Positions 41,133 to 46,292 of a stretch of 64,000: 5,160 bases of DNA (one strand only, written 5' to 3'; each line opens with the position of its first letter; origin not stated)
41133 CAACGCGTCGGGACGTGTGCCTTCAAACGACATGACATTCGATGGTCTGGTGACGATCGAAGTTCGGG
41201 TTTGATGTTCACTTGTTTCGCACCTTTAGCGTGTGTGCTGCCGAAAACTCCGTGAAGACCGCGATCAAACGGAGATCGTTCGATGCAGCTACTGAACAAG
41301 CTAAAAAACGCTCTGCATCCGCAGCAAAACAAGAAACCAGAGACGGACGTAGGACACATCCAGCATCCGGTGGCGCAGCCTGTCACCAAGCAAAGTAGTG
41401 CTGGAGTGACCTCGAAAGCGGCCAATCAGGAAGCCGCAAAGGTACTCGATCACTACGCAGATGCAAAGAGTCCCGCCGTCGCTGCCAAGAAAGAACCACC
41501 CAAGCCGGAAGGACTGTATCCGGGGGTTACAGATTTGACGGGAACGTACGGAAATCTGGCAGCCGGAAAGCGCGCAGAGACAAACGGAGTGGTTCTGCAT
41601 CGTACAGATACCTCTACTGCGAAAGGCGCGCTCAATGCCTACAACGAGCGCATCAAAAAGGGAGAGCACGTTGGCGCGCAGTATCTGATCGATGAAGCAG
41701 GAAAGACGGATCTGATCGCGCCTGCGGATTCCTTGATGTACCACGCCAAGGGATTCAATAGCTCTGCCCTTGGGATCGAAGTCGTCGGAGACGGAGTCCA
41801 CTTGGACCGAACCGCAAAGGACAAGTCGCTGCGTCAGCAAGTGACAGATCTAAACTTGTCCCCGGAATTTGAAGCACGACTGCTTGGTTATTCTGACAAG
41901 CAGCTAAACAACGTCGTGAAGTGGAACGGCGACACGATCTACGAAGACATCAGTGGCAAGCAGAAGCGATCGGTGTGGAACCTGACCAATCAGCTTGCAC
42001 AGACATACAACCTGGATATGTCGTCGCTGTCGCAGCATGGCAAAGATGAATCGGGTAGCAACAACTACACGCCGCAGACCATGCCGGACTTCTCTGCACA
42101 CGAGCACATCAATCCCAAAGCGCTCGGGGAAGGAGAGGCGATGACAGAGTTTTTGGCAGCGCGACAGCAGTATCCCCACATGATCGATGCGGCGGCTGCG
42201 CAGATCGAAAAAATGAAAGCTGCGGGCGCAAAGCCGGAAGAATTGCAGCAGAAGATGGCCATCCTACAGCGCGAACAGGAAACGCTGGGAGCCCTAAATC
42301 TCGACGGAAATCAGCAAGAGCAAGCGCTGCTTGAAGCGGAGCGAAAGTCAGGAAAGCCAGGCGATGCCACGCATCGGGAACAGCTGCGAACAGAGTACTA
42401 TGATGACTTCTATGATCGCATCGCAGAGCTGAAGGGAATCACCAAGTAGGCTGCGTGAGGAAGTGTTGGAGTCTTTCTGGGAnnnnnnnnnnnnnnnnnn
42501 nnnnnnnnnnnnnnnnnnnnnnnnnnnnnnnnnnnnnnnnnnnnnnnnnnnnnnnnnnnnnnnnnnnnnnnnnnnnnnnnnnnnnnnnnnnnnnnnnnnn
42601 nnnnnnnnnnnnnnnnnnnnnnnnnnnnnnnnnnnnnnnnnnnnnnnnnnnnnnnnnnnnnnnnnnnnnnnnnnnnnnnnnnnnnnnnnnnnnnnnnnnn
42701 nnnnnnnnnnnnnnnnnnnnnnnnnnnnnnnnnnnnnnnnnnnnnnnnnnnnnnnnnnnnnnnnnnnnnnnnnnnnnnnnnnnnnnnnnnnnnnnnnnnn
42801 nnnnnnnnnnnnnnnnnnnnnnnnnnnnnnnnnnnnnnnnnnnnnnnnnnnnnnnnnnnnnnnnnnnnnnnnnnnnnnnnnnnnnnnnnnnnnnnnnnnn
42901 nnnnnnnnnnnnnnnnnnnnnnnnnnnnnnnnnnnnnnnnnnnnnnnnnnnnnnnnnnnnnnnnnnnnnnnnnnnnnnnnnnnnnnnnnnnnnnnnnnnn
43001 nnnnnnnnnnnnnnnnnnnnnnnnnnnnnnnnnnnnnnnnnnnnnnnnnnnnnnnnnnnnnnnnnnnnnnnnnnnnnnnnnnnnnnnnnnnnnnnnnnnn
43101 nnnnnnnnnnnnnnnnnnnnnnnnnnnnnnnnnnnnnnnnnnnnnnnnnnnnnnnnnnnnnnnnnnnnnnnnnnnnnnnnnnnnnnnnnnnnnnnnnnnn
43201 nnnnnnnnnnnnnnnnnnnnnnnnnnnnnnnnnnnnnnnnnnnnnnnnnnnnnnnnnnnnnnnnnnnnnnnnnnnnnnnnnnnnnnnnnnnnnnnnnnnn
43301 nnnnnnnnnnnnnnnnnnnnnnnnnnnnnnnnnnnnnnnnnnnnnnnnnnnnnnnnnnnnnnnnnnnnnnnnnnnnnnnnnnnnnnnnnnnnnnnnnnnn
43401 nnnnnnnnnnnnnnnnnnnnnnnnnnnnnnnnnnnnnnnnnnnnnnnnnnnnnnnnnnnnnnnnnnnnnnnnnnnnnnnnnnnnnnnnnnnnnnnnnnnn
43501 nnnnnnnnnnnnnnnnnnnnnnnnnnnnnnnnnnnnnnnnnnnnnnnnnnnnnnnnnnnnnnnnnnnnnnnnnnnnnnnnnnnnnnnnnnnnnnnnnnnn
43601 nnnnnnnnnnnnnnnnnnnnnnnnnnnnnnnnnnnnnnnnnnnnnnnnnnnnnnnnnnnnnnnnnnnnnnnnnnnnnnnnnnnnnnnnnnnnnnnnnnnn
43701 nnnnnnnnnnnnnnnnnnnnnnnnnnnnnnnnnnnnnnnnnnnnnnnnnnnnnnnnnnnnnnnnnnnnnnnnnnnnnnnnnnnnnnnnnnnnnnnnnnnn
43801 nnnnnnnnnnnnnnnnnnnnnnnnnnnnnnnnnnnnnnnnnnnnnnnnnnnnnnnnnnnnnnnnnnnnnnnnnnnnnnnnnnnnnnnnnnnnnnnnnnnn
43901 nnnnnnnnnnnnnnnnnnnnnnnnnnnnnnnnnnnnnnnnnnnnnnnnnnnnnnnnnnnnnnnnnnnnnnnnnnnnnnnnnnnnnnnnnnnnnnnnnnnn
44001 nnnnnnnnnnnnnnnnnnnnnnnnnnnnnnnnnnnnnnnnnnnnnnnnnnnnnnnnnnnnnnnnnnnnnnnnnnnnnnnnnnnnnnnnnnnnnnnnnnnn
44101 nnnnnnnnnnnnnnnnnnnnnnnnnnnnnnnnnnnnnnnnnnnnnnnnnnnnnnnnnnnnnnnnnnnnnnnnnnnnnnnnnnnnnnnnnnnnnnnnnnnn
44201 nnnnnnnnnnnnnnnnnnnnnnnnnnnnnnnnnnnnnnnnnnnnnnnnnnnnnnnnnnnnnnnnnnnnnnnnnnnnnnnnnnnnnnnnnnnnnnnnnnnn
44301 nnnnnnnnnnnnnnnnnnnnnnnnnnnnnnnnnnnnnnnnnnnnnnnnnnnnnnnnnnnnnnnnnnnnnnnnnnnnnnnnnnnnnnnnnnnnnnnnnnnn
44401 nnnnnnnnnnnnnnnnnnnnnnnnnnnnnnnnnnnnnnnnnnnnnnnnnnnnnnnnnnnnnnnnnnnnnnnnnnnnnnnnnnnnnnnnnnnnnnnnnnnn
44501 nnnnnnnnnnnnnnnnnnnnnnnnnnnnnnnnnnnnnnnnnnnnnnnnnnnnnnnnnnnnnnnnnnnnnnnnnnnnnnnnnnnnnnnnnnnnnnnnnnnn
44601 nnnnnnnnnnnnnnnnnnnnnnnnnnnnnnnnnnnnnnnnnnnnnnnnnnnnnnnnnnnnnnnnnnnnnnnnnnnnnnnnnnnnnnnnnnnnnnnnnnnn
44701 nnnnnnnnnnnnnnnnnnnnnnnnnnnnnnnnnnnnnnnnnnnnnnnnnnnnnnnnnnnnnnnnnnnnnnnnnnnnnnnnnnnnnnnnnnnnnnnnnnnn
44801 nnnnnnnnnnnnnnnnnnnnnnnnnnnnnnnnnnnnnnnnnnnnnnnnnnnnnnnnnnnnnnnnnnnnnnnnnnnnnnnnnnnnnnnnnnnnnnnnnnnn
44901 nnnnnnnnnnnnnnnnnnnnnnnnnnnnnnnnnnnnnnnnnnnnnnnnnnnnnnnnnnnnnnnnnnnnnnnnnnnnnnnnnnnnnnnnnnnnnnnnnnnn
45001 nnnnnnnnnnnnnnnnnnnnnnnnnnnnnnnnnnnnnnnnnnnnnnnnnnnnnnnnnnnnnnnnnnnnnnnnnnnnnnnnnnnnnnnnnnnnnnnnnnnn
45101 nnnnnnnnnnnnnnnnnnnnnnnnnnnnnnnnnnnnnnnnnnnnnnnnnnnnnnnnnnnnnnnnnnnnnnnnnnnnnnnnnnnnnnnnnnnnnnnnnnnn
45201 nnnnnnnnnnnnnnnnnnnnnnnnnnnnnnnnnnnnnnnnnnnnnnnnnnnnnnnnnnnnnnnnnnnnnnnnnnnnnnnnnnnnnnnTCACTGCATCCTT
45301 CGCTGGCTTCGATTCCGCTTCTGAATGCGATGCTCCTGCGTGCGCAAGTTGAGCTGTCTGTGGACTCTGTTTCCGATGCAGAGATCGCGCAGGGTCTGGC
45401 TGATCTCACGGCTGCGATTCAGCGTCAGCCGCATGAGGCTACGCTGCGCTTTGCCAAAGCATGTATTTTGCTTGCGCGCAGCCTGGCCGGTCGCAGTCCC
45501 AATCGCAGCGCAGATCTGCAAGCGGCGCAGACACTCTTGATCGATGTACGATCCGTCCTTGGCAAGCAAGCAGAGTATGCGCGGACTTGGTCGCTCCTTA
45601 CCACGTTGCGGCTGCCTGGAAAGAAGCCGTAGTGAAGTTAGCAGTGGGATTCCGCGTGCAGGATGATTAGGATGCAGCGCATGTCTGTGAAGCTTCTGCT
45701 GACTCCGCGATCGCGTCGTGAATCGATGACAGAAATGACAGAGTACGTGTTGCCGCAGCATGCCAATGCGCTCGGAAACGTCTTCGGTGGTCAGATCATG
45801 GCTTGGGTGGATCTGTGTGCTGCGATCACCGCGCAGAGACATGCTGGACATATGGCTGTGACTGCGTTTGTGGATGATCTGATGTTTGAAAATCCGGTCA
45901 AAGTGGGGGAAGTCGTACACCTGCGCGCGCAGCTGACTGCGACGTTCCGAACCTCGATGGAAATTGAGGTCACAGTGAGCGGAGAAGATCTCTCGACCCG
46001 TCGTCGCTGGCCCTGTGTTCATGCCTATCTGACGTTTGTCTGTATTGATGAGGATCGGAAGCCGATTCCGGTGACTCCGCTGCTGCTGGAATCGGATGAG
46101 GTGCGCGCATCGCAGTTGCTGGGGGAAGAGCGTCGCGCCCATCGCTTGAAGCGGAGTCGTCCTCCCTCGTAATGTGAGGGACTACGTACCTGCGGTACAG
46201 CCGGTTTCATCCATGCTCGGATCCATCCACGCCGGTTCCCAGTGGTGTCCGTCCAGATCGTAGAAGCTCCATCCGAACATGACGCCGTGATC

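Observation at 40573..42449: Lipoprotein + signal-less peptidoglycan amidase pair: candidate T6SS immunity/effector module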

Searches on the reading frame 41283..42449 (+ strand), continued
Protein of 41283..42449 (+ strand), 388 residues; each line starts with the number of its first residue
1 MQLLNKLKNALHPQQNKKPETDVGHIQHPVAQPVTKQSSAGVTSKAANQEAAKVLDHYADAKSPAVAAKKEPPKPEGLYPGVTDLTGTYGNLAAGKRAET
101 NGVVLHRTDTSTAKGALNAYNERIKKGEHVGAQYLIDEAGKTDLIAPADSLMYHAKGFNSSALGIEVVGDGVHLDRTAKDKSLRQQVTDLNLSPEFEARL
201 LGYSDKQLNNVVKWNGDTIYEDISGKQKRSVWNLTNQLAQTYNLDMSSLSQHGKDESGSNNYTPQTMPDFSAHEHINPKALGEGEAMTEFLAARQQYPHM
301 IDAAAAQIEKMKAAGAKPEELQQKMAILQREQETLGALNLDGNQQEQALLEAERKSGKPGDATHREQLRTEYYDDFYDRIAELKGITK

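Call 54: search_protein_families(library=pfam, proteins=[L035:64-1128:+, L035:1159-2577:+, L035:2618-4912:+, L035:5092-6369:+, L035:7270-8064:-, L035:8817-9173:+, L035:10919-12385:+, L035:12438-13832:+, L035:16059-17942:-, L035:19057-20856:-], max_evalue=0.001)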
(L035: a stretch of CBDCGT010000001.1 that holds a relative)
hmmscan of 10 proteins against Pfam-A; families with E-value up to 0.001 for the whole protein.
L035:64-1128:+ (354 aa): 1 family
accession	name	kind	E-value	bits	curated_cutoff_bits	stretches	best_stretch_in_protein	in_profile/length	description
PF16215.11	DUF4876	-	1.5e-18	68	27.9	2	57-130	1-79/186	Protein of unknown function (DUF4876)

L035:1159-2577:+ (472 aa): 12 families
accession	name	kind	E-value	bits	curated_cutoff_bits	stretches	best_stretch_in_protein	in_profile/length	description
PF01593.30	Amino_oxidase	-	7.1e-70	236.9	19.8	1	48-461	1-442/443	Flavin containing amine oxidoreductase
PF13450.12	NAD_binding_8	-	2.4e-15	57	21.9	1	43-101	1-59/68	NAD(P)-binding Rossmann-like domain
PF07992.20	Pyr_redox_2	-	2.6e-08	34.1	26.1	1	36-79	140-182/291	Pyridine nucleotide-disulphide oxidoreductase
PF01266.30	DAO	-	8e-07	29.3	27.9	1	40-277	1-205/353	FAD dependent oxidoreductase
PF13738.12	Pyr_redox_3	-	3e-06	27.1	30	0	42-70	1-30/305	Pyridine nucleotide-disulphide oxidoreductase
PF01946.23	Thi4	-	5.7e-06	26.2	26.2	1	40-79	19-59/235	Thi4 family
PF03486.20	HI0933_like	-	8.6e-06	25.8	50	1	40-84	2-46/244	HI0933-like protein Rossmann domain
PF00890.30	FAD_binding_2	-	9.7e-06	25.5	20.4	1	41-77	2-38/414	FAD binding domain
PF00070.33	Pyr_redox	-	3.1e-05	24.9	22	1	40-76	1-36/82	Pyridine nucleotide-disulphide oxidoreductase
PF01262.27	AlaDh_PNT_C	-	7.2e-05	22.8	23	1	36-72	24-62/214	Alanine dehydrogenase/PNT, C-terminal domain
PF12831.13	FAD_oxidored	-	7.5e-05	22.6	27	1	41-83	2-43/416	FAD dependent oxidoreductase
PF01494.25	FAD_binding_3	-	0.00024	20.9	22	1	41-71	4-34/349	FAD binding domain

L035:2618-4912:+ (764 aa): 2 families
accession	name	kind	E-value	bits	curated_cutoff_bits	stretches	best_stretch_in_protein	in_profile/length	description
PF01055.32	Glyco_hydro_31_2nd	-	9.9e-43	147.1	23.5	1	242-575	1-327/328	Glycosyl hydrolases family 31 TIM-barrel domain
PF21365.3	Glyco_hydro_31_3rd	-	1.8e-18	67.2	24.4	1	584-667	1-87/87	Glycosyl hydrolase family 31 C-terminal domain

L035:5092-6369:+ (425 aa): 1 family
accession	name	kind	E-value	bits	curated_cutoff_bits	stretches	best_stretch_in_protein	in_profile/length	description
PF08239.17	SH3_3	-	1.6e-07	31.9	27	1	71-126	2-54/54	Bacterial SH3 domain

L035:7270-8064:- (264 aa): 0 families

L035:8817-9173:+ (118 aa): 0 families

L035:10919-12385:+ (488 aa): 0 families

L035:12438-13832:+ (464 aa): 0 families

L035:16059-17942:- (627 aa): 1 family
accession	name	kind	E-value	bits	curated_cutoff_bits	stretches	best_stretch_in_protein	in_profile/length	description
PF11617.13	Cu-binding_MopE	-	5.2e-11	43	27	2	100-126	1-26/30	Putative metal-binding motif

L035:19057-20856:- (599 aa): 1 family
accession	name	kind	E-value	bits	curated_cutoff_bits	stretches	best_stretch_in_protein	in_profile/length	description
PF11617.13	Cu-binding_MopE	-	1.2e-31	109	27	4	180-209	1-29/30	Putative metal-binding motif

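Call 63: search_dna_similar(query=window:41283-42449:+, collection=phages, mode=protein, max_evalue=0.001, max_rows=10)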
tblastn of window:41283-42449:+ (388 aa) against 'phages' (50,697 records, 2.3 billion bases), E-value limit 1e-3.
No match.

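Call 64: find_homologous_proteins(query=P0090, max_evalue=1e-10)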
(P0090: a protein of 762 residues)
Query P0090 (762 aa): 1174 proteins with E <= 1e-10 among 8000 candidates; the best 120 are listed.
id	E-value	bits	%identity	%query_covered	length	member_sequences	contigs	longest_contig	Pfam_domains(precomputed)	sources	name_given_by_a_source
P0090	0.0e+0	1680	100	100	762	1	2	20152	PF23446.2,PF01476.27,PF01510.31,PF23473.2,PF13699.12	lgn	-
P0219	5.3e-229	780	52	86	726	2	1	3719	PF23446.2,PF01476.27,PF01510.31,PF23473.2,PF13699.12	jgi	jgi:LysM repeat protein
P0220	4.4e-213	728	58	57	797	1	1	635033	PF01476.27,PF01510.31,PF23473.2,PF13699.12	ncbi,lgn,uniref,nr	ncbi:LysM domain-containing protein [Chitinophaga niastensis]|uniref:LysM domain-containing protein 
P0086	1.0e-182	628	46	98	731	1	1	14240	PF01476.27,PF01510.31,PF23473.2,PF23472.2,PF13699.12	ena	-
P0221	1.2e-182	627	49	88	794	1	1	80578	PF23446.2,PF01476.27,PF01510.31,PF23473.2,PF13699.12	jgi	jgi:LysM repeat protein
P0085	3.9e-177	609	47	86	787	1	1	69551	PF01476.27,PF01510.31,PF23473.2,PF13699.12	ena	-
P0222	4.1e-75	272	57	18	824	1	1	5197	PF13699.12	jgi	jgi:hypothetical protein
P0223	1.1e-59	221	39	20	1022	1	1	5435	PF13699.12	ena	-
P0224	2.1e-58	217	42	21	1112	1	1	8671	PF14521.13,PF13699.12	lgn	-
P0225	3.4e-57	213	41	24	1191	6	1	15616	PF13699.12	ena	-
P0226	1.3e-55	207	42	26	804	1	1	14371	PF13699.12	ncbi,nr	ncbi:MAG: DUF4157 domain-containing protein [Thioploca sp.]|nr:DUF4157 domain-containing protein [Th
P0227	1.6e-55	207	58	12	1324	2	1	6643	PF03734.20,PF13699.12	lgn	-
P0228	2.4e-55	207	45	18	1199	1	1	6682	PF01832.26,PF13699.12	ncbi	-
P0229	1.5e-54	204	49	19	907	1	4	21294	PF14252.12,PF13699.12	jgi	jgi:Zn-dependent peptidase ImmA (M78 family)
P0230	2.6e-54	203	58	14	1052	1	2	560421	PF13699.12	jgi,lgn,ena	jgi:hypothetical protein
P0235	2.4e-51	193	37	24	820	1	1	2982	PF01510.31,PF13699.12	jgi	jgi:N-acetyl-anhydromuramyl-L-alanine amidase AmpD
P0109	2.7e-45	173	34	24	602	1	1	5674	PF01510.31,PF13699.12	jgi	jgi:N-acetyl-anhydromuramyl-L-alanine amidase AmpD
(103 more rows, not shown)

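Call 65: find_encoding_contigs(protein=P0220, flank=10000, max_places=1)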
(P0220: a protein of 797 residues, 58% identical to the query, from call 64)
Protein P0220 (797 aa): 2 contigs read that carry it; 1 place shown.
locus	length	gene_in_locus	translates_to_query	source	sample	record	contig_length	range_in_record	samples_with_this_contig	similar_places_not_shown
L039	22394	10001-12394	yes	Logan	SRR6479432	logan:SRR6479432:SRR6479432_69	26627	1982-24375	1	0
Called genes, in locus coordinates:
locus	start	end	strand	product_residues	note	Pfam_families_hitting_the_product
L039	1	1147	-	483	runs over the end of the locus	PF01120:Alpha_L_fucos, PF16757:Fucosidase_C (weak)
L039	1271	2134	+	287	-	PF12833:HTH_18, PF00165:HTH_AraC (weak)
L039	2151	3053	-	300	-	PF01965:DJ-1_PfpI, PF04945:YHS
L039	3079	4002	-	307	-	-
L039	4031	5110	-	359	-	PF03150:CCP_MauG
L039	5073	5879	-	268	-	PF20243:MbnP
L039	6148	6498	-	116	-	-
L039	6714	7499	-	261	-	PF03741:TerC, PF04332:DUF475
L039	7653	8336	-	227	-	PF02342:TerD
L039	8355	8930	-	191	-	PF02342:TerD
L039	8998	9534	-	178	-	PF13563:2_5_RNA_ligase2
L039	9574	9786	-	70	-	-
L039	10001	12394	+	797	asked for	PF13699:eCIS_core, PF01476:LysM, PF23473:LysM3_LYK4_5 (faint), PF01476:LysM, PF01510:Amidase_2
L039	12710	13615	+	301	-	PF13421:Band_7_1, PF01145:Band_7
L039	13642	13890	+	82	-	-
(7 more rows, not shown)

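Call 66: find_encoding_contigs(protein=P0085, flank=10000, max_places=1)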
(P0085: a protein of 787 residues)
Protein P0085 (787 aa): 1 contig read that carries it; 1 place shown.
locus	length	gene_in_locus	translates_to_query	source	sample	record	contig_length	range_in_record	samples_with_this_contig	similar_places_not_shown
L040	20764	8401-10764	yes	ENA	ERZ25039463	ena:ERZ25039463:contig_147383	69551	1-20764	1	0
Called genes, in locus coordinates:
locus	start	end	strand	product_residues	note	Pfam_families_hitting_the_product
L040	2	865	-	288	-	?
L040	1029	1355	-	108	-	-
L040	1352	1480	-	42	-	-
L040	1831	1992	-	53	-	-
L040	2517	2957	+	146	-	-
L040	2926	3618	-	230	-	-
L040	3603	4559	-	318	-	PF00483:NTP_transferase (weak), PF12804:NTP_transf_3 (faint)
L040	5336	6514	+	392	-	PF01066:CDP-OH_P_transf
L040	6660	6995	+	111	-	-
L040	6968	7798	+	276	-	-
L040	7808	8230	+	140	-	-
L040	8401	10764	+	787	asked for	PF13699:eCIS_core, PF01476:LysM, PF23473:LysM3_LYK4_5 (faint), PF01476:LysM, PF01510:Amidase_2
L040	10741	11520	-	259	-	-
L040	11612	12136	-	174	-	PF13616:Rotamase_3, PF00639:Rotamase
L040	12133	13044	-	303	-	PF07885:Ion_trans_2, PF01007:IRK, PF17655:IRK_C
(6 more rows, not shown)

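Call 76: search_protein_families(library=pfam, proteins=[P0042, P0074, P0099, P0075, P0077, P0091, P0094, P0096, P0098, P0106], max_evalue=0.01)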
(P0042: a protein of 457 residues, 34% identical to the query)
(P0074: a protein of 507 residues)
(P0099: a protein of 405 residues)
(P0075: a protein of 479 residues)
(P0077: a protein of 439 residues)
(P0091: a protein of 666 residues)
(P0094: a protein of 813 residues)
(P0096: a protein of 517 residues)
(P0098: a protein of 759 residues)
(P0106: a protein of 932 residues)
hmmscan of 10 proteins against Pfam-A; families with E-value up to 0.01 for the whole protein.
P0042 (457 aa): 1 family
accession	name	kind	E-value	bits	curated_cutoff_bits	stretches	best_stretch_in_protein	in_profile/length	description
PF01510.30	Amidase_2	-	1.7e-09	38.6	26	1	102-252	4-85/131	N-acetylmuramoyl-L-alanine amidase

P0074 (507 aa): 1 family
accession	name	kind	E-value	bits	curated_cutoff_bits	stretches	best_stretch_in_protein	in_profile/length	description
PF01510.30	Amidase_2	-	6.9e-10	39.8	26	1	200-296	3-85/131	N-acetylmuramoyl-L-alanine amidase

P0099 (405 aa): 1 family
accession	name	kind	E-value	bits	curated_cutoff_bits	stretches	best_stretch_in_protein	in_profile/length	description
PF01510.30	Amidase_2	-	5.1e-07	30.5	26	1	104-282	3-120/131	N-acetylmuramoyl-L-alanine amidase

P0075 (479 aa): 1 family
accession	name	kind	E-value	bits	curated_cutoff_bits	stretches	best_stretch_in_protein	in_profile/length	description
PF01510.30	Amidase_2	-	3.5e-12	47.2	26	1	121-289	3-111/131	N-acetylmuramoyl-L-alanine amidase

P0077 (439 aa): 1 family
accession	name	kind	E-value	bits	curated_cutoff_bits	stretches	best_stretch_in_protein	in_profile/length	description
PF01510.30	Amidase_2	-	1.2e-10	42.2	26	1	123-210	4-90/131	N-acetylmuramoyl-L-alanine amidase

P0091 (666 aa): 1 family
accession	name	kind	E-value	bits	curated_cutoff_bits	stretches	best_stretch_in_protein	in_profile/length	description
PF01510.30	Amidase_2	-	2.2e-10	41.4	26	1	164-421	3-120/131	N-acetylmuramoyl-L-alanine amidase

P0094 (813 aa): 7 families
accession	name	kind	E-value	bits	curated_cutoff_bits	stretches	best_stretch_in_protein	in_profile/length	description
PF01476.26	LysM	-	2e-46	156.1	20.9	3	301-343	1-43/43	LysM domain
PF13699.11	eCIS_core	-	2.1e-24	85.9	22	1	122-196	4-78/79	eCIS core domain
PF23473.1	LysM3_LYK4_5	-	4.9e-15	55.8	29.3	2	300-338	4-42/48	LYK4/5 LysM3 domain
PF01510.30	Amidase_2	-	3.5e-10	40.8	26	1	516-687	3-121/131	N-acetylmuramoyl-L-alanine amidase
PF23446.1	LysM1_NFP_LYK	-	7.3e-09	36.8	36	0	308-343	17-54/60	NFP/LYK LysM1 domain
PF23472.1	LysM2_CERK1_LYK3_4_5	-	6.3e-07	29.6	27.4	0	205-247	8-54/56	LYK3/4/5 LysM2 domain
PF23577.1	LysM_RLK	-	0.004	17.6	27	0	251-272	2-22/44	LysM domain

P0096 (517 aa): 2 families
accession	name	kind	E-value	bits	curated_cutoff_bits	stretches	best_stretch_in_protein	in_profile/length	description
PF01510.30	Amidase_2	-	2.9e-12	47.5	26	1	167-326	5-102/131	N-acetylmuramoyl-L-alanine amidase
PF03280.19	Lipase_chap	-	0.0071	16.8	25.7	1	345-374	159-188/192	Proteobacterial lipase chaperone protein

P0098 (759 aa): 2 families
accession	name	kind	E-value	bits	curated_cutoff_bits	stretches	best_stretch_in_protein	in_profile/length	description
PF13699.11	eCIS_core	-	7.5e-33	113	22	1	244-321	1-78/79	eCIS core domain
PF01510.30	Amidase_2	-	1.1e-16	61.8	26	1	481-657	3-120/131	N-acetylmuramoyl-L-alanine amidase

P0106 (932 aa): 2 families
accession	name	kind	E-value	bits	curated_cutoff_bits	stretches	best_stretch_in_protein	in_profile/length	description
PF13699.11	eCIS_core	-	1.9e-27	95.7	22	1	146-219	2-75/79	eCIS core domain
PF01510.30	Amidase_2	-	1.4e-15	58.2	26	2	462-657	5-115/131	N-acetylmuramoyl-L-alanine amidase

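Call 78: find_related_loci(query=A1, collection=viral_contigs, flank=8000)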
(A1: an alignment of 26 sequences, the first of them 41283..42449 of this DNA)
Query A1 (388 aa) in viral_contigs; peptide patterns used: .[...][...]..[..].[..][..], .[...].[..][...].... (x = any residue, [..] = any of these).
16 stretches matched a pattern, but none encodes a relative of the query by tblastn (E <= 1e-3).

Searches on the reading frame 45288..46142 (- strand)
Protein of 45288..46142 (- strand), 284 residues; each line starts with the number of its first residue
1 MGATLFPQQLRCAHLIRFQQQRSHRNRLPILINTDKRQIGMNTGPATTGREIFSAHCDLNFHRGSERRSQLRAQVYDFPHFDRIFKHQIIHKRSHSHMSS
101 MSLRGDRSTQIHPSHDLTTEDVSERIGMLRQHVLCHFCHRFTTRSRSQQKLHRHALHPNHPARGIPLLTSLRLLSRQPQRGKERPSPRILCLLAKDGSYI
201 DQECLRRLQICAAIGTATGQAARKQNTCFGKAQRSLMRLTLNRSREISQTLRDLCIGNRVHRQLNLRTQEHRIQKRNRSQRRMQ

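Call 35: search_protein_families(library=pfam, proteins=[window:45288-46142:-], max_evalue=0.001)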
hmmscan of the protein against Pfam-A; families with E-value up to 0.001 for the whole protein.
window:45288-46142:- (284 aa): 0 families

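Call 75: search_protein_families(library=pfam, proteins=[window:45288-46142:-], max_evalue=5)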
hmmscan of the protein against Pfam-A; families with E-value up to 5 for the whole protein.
window:45288-46142:- (284 aa): 1 family
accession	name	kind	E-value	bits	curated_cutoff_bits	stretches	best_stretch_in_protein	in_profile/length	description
PF22563.2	iREC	-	0.14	12.6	27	1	9-36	65-92/115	Inactive Receiver domain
